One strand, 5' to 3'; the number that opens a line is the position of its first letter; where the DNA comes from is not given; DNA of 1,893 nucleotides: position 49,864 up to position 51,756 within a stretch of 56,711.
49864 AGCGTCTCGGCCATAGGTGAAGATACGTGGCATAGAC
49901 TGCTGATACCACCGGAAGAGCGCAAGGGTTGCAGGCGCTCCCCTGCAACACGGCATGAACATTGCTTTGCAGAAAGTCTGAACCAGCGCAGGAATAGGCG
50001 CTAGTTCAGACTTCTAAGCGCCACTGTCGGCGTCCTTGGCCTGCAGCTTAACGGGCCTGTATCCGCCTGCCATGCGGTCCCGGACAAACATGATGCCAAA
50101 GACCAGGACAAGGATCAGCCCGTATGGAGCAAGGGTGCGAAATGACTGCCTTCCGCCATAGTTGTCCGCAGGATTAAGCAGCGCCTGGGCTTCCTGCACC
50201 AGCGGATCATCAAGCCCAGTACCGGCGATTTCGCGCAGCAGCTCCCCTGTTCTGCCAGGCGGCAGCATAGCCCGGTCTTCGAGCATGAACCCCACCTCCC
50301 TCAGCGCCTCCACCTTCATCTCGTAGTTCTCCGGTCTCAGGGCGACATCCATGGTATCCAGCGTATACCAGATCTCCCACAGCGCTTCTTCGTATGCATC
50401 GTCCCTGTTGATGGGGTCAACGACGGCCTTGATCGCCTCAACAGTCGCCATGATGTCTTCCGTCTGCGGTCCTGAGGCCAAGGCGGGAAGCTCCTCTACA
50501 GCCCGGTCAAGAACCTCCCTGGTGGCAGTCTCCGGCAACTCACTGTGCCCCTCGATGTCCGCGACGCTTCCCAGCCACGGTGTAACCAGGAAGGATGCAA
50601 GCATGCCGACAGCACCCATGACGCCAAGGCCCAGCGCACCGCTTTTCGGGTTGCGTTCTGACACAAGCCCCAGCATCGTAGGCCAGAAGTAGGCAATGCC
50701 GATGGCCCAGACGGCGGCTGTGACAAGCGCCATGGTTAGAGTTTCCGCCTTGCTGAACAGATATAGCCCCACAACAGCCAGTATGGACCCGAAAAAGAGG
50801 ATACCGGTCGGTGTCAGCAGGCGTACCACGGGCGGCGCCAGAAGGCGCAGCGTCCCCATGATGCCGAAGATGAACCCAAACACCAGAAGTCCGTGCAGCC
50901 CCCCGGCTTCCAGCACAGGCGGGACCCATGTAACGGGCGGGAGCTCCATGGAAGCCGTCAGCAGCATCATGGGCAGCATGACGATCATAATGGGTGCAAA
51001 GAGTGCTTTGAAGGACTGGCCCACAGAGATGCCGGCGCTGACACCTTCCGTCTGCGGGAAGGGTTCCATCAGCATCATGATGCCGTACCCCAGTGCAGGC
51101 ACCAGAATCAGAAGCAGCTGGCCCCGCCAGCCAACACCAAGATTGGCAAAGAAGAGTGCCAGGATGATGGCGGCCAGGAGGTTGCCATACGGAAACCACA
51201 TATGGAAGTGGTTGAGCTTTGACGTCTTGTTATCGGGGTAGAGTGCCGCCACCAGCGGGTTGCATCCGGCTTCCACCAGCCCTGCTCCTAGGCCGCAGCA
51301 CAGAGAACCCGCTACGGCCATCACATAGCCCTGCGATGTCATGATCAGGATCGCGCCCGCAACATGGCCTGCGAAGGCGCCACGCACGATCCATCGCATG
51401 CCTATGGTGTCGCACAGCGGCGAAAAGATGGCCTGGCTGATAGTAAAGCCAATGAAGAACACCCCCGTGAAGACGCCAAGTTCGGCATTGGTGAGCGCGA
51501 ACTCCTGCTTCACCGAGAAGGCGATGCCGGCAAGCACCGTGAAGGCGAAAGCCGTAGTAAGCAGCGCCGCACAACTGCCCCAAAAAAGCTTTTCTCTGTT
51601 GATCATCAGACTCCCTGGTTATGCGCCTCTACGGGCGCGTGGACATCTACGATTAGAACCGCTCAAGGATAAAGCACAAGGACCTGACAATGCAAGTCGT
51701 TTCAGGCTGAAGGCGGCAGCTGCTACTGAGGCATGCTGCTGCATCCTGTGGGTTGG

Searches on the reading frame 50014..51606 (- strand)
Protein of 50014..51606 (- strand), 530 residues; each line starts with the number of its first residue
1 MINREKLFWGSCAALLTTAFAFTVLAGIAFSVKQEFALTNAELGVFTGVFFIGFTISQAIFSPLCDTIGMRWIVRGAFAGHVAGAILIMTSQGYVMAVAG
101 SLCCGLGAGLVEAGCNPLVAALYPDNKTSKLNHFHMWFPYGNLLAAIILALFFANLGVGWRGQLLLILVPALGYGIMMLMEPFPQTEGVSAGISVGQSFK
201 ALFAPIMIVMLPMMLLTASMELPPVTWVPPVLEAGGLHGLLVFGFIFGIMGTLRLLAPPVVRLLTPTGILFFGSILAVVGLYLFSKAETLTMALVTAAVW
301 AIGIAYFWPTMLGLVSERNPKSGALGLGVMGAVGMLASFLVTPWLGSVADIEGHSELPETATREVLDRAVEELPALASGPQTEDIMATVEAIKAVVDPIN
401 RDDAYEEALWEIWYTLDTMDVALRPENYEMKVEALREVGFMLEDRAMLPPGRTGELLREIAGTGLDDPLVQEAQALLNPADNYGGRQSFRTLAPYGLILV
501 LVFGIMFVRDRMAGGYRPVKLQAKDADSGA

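Call 8: search_protein_families(library=pfam, proteins=[window:50014-51606:-], max_evalue=0.01)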
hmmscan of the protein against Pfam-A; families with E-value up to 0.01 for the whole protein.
window:50014-51606:- (530 aa): 1 family
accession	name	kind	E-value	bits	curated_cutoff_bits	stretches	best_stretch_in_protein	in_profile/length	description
PF07690.21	MFS_1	-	1.4e-19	70.7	33.4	1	14-341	4-346/347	Major Facilitator Superfamily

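Call 18: find_encoding_contigs(protein=window:50014-51606:-, flank=10000, max_places=10)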
Protein window:50014-51606:- (530 aa): no gene with exactly this product is on record in the collection.
